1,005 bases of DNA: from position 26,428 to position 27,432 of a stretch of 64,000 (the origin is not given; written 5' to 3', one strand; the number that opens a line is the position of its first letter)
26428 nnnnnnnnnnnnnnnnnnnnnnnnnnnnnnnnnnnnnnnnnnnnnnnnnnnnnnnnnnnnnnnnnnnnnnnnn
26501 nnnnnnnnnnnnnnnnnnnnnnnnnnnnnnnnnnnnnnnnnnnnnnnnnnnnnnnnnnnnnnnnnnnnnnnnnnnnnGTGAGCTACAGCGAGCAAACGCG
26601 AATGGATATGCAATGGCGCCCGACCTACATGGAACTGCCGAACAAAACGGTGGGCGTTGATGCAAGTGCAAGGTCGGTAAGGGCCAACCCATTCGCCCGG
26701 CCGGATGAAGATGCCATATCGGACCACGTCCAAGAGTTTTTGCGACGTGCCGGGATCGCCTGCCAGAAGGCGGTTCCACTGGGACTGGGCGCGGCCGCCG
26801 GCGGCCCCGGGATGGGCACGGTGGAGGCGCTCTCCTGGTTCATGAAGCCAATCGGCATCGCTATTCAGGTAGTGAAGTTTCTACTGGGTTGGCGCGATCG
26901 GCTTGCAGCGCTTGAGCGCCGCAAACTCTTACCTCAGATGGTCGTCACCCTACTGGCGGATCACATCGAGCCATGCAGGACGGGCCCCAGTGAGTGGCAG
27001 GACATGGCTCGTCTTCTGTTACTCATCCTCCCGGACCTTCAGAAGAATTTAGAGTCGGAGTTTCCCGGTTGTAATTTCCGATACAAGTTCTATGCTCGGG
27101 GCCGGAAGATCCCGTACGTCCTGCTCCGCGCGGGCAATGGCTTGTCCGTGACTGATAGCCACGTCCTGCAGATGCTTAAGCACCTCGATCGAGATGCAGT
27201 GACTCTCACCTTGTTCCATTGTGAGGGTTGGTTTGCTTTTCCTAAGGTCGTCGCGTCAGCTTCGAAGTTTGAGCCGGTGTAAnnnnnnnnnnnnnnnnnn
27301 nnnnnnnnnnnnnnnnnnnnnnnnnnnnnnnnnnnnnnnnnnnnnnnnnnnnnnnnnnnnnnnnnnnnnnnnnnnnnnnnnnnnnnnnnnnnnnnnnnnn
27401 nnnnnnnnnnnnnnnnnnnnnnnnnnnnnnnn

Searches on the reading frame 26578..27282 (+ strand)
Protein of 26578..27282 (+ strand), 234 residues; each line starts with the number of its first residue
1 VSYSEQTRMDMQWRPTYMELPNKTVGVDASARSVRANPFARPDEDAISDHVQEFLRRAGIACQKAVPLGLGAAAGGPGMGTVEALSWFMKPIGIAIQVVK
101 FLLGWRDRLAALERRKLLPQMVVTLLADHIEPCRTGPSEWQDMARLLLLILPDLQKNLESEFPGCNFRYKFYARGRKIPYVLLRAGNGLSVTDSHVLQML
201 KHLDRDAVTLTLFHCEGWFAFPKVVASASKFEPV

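Call 4: search_protein_families(library=pfam, proteins=[window:26578-27282:+], max_evalue=0.1)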
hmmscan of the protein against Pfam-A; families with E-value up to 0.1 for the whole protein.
window:26578-27282:+ (234 aa): 0 families

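Call 5: search_protein_families(library=padloc, proteins=[window:26578-27282:+], max_evalue=0.1)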
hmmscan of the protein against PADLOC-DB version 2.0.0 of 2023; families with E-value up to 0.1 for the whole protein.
window:26578-27282:+ (234 aa): 0 families

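Call 50: search_protein_families(library=ncbifam, proteins=[window:26578-27282:+], max_evalue=0.1)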
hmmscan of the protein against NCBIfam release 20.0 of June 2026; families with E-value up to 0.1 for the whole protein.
window:26578-27282:+ (234 aa): 2 families
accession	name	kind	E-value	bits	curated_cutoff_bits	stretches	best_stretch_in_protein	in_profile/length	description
NF041169.1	f2_encap_cargo4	exception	0.022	14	450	1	66-104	186-224/334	family 2 encapsulin nanocompartment cargo protein polyprenyl transferase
NF045549.1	GGPPsyn_IdsB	equivalog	0.046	12.8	475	1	51-105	185-242/346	geranylgeranyl diphosphate synthase IdsB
